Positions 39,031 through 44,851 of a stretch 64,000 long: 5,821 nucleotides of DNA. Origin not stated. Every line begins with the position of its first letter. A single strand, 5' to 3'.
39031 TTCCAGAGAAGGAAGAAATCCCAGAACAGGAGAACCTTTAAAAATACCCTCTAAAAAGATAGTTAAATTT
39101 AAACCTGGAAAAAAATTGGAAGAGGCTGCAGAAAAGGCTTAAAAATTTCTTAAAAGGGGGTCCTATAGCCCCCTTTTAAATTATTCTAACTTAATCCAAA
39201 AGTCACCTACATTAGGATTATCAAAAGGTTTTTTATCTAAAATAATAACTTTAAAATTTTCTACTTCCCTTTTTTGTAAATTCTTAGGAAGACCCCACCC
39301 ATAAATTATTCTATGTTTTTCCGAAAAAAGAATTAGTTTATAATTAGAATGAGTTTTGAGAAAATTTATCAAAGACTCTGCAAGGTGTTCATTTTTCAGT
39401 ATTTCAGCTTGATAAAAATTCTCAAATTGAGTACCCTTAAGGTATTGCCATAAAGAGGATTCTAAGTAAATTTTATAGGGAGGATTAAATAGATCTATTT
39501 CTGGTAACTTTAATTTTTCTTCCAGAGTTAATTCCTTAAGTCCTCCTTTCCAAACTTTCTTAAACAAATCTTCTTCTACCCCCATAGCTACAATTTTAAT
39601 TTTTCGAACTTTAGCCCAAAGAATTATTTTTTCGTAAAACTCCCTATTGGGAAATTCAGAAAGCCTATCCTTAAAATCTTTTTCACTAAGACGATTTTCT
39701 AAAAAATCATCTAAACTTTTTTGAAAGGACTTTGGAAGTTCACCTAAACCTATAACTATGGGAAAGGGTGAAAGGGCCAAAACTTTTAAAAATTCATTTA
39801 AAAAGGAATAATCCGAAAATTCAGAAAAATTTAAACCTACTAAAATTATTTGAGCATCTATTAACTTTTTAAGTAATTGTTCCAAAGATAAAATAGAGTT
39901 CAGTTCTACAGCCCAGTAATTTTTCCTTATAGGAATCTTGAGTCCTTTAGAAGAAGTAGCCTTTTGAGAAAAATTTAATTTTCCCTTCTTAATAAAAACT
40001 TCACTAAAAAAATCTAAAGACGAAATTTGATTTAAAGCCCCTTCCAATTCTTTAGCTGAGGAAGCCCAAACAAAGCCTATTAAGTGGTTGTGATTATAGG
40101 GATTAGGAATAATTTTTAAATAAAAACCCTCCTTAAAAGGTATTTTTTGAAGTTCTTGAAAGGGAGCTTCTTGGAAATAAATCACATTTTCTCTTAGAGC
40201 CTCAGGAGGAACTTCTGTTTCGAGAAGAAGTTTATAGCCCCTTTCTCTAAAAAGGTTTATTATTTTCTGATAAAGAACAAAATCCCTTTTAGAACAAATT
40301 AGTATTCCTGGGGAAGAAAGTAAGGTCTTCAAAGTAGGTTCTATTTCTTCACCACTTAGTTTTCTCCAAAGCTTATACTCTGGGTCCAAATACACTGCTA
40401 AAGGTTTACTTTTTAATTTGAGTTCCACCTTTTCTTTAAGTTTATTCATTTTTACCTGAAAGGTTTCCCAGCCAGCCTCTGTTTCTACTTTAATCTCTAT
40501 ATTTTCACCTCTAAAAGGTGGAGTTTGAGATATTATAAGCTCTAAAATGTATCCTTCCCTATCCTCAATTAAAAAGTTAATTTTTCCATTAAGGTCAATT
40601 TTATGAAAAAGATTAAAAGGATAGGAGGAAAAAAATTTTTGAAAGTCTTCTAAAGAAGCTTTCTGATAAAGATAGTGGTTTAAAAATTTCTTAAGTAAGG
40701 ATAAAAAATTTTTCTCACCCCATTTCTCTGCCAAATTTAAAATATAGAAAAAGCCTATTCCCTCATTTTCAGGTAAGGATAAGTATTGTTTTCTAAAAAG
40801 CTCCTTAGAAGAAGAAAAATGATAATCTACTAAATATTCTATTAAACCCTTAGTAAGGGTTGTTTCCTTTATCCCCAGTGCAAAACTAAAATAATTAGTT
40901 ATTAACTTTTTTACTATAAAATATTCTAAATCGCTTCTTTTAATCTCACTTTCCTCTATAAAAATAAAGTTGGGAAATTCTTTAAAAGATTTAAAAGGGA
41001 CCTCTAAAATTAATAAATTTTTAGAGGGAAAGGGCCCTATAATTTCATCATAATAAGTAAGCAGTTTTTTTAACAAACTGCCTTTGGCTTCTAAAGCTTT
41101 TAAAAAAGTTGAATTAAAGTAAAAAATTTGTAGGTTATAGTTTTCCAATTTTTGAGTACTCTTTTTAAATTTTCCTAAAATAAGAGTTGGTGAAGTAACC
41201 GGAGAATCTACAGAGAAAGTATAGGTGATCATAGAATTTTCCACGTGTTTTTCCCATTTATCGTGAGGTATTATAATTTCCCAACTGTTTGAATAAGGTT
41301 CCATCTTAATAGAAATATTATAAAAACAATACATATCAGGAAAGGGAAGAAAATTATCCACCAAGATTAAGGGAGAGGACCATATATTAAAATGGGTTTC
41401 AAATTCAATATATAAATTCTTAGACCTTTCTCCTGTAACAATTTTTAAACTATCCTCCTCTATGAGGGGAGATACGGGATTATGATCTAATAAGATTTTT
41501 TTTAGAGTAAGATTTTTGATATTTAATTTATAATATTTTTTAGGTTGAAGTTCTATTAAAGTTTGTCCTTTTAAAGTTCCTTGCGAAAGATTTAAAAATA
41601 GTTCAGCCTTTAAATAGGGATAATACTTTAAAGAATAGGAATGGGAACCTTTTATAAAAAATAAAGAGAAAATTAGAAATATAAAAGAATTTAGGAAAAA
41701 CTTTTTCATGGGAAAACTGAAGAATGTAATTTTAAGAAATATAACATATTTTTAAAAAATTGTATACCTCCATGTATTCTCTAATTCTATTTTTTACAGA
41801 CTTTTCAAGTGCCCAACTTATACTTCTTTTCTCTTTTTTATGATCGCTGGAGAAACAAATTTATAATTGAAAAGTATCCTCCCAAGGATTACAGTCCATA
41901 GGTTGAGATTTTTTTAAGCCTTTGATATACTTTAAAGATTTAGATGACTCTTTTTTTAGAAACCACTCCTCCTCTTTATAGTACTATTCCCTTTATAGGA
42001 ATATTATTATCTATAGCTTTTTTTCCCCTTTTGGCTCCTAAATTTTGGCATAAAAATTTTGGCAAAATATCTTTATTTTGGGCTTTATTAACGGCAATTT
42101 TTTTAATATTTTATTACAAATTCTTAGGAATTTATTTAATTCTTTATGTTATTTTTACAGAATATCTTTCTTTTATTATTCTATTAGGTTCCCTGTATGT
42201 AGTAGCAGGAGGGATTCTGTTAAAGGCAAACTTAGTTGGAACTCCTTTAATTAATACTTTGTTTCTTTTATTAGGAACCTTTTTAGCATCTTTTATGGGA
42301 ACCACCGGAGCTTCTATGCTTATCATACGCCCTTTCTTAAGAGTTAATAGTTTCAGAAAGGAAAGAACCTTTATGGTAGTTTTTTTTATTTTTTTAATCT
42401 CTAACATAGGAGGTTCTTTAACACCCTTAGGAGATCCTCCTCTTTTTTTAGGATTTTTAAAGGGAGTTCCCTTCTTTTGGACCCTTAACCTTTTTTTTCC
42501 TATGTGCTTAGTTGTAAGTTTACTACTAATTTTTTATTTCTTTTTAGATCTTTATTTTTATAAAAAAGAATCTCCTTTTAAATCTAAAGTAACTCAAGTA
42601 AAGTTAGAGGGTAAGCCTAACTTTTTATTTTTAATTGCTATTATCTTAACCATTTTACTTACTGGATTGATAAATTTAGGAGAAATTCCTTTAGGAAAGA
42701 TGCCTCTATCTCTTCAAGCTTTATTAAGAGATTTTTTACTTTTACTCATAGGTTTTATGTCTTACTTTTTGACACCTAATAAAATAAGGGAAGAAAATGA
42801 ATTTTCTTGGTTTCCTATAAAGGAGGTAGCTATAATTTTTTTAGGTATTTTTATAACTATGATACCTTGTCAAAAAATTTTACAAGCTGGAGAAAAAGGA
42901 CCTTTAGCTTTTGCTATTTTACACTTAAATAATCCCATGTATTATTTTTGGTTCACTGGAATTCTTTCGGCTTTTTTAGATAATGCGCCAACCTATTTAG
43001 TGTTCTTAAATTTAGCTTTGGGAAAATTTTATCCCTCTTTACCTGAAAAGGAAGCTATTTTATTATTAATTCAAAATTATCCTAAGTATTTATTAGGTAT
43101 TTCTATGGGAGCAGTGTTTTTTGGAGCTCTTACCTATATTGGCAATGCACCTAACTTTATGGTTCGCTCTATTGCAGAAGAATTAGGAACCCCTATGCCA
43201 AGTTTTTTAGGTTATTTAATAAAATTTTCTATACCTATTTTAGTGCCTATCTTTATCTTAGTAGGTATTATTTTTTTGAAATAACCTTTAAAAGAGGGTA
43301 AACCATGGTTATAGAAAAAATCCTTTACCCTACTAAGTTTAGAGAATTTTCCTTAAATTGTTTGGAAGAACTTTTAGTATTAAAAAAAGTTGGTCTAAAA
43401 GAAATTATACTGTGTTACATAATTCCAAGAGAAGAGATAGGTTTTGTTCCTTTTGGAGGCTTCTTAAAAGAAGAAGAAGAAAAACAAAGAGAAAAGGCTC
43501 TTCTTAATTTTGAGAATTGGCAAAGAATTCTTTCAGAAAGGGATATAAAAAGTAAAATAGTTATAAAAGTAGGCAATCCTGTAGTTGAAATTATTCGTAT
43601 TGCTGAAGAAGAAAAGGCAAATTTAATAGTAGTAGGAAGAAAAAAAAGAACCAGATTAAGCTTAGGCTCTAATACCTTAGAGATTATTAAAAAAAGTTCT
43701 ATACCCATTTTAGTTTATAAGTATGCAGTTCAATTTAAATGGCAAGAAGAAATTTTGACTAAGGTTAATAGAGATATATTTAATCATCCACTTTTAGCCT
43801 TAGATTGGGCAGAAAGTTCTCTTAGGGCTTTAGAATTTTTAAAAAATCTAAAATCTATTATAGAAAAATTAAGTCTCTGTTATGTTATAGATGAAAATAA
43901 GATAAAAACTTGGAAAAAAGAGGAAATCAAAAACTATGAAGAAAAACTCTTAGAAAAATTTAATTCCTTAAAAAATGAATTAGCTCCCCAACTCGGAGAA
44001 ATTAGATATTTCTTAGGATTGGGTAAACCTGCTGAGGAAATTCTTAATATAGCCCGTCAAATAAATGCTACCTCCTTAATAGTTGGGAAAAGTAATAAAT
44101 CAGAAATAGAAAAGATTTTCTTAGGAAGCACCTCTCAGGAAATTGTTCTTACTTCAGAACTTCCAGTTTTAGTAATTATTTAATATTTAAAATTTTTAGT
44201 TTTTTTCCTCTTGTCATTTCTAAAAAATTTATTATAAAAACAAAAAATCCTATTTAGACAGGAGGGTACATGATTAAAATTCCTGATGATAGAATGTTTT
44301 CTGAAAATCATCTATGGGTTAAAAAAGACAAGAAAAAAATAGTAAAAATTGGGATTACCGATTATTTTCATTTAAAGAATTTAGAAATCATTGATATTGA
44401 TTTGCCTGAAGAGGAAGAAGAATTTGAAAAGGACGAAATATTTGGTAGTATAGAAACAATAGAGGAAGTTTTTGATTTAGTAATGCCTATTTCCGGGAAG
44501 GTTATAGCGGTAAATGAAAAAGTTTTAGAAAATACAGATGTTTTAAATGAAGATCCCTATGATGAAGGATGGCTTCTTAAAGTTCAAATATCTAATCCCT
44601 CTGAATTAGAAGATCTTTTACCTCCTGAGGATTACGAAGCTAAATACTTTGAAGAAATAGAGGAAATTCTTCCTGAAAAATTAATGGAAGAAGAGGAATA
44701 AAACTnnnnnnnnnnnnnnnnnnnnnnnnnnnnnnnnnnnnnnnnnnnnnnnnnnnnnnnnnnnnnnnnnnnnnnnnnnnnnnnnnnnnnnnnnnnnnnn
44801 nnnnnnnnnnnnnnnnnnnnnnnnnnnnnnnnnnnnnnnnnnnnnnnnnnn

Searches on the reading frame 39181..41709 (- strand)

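Call 25: search_protein_families(library=pfam, proteins=[window:39181-41709:-], max_evalue=0.0001)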
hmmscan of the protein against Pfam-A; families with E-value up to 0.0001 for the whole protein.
window:39181-41709:- (842 aa): 1 family
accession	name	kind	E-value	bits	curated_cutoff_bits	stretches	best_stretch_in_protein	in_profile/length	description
PF04187.18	Cofac_haem_bdg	-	4e-22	79.7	27.7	1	612-811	1-213/213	Haem-binding uptake, Tiki superfamily, ChaN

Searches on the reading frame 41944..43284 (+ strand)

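Call 68: search_protein_families(library=pfam, proteins=[window:41944-43284:+], max_evalue=0.00001)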
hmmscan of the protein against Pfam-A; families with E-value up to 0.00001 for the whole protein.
window:41944-43284:+ (446 aa): 2 families
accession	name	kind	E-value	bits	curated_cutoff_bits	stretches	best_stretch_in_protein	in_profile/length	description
PF16980.11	CitMHS_2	-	3e-161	537.5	25.7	1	10-445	5-448/448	Putative citrate transport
PF03600.22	CitMHS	-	2.8e-09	37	31.9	1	104-360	80-316/336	Citrate transporter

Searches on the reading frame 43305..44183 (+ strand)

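Call 68: search_protein_families(library=pfam, proteins=[window:43305-44183:+], max_evalue=0.00001)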
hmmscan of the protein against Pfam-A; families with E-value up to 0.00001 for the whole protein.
window:43305-44183:+ (292 aa): 1 family
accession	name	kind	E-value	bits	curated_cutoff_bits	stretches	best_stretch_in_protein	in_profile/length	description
PF00582.32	Usp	-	2.7e-34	119.2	24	2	4-139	3-141/141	Universal stress protein family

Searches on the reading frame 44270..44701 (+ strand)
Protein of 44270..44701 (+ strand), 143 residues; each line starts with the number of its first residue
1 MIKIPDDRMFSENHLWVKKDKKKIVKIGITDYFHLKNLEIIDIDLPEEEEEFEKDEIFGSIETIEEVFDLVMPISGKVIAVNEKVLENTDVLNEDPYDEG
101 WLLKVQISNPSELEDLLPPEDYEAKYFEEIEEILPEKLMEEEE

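Call 68: search_protein_families(library=pfam, proteins=[window:44270-44701:+], max_evalue=0.00001)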
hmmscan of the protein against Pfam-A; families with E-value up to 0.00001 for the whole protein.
window:44270-44701:+ (143 aa): 1 family
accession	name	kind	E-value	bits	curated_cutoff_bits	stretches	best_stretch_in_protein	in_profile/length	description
PF01597.25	GCV_H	-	3.8e-31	108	22.2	1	9-125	2-118/122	Glycine cleavage H-protein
